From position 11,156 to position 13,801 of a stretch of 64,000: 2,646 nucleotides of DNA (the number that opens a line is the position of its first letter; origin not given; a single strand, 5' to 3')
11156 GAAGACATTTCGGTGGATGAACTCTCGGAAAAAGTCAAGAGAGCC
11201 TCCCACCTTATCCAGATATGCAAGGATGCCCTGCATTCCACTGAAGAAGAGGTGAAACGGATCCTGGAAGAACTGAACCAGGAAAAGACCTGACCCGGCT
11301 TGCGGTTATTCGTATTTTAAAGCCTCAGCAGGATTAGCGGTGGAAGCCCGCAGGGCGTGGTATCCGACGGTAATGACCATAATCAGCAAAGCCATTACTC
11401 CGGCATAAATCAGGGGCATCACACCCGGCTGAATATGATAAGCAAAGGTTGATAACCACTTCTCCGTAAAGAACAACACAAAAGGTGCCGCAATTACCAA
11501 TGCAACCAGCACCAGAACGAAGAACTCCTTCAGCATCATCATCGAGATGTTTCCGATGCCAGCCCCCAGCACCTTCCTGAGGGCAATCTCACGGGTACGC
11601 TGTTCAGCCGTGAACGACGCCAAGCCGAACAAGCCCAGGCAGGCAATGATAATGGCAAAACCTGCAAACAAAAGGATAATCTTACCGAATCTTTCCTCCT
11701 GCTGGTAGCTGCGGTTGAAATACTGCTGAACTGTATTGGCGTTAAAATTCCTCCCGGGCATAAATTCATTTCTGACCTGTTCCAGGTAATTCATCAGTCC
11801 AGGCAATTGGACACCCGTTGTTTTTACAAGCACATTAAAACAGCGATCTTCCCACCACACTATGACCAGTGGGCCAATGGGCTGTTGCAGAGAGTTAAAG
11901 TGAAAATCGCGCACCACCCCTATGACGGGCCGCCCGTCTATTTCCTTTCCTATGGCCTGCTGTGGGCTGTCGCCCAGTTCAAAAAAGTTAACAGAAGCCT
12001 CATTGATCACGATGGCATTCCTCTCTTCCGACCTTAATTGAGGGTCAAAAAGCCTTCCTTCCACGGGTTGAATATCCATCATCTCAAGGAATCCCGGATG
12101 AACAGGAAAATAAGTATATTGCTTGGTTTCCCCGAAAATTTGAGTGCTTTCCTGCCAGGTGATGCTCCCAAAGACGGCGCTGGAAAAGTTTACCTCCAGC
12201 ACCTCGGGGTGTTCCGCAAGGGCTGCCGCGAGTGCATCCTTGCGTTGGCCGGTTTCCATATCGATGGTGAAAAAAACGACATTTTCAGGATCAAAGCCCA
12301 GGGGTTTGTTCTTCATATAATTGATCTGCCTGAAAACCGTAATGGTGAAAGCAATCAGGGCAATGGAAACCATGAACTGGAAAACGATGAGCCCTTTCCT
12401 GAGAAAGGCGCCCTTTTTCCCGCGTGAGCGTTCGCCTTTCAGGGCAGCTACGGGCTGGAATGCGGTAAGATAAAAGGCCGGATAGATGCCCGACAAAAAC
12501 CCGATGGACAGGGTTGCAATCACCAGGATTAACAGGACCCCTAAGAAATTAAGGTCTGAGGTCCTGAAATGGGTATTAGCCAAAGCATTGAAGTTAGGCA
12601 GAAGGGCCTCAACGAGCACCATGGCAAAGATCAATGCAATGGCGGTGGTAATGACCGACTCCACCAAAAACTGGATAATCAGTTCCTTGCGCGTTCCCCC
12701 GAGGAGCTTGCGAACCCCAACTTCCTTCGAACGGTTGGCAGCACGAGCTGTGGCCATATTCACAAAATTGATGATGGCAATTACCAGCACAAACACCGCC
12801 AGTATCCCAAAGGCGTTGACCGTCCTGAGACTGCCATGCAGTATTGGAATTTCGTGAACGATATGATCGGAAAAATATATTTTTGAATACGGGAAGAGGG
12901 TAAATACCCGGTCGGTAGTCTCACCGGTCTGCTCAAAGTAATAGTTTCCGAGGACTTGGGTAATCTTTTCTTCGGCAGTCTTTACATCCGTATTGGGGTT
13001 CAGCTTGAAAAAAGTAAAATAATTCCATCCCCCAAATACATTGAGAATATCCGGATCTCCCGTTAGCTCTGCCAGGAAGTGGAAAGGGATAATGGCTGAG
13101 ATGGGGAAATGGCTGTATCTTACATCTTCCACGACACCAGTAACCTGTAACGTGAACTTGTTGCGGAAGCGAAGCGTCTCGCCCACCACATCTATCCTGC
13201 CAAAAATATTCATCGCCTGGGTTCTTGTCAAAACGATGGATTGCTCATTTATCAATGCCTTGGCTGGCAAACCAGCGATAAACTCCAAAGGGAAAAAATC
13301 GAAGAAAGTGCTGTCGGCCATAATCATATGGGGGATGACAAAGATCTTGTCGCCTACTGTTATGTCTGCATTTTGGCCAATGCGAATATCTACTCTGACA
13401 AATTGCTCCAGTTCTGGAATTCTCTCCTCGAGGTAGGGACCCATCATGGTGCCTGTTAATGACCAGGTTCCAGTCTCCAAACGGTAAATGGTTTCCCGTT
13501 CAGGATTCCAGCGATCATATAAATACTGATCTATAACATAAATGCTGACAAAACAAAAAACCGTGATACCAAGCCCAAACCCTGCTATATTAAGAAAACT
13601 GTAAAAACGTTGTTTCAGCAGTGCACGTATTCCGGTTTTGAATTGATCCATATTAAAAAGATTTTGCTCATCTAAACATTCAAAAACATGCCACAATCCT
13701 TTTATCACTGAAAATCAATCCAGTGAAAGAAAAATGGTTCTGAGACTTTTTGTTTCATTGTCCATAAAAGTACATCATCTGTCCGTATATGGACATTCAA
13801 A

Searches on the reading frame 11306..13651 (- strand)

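Call 78: search_protein_families(library=pfam, proteins=[window:11306-13651:-], max_evalue=0.0001)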
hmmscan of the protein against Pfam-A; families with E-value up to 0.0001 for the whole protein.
window:11306-13651:- (781 aa): 2 families
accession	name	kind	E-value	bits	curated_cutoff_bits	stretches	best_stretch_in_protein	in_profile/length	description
PF02687.27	FtsX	-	4.2e-24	85.3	25.5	2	661-774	2-120/120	FtsX-like permease C-terminal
PF12704.14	MacB_PCD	-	1.3e-18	68.4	27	2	18-232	1-206/207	MacB-like periplasmic core domain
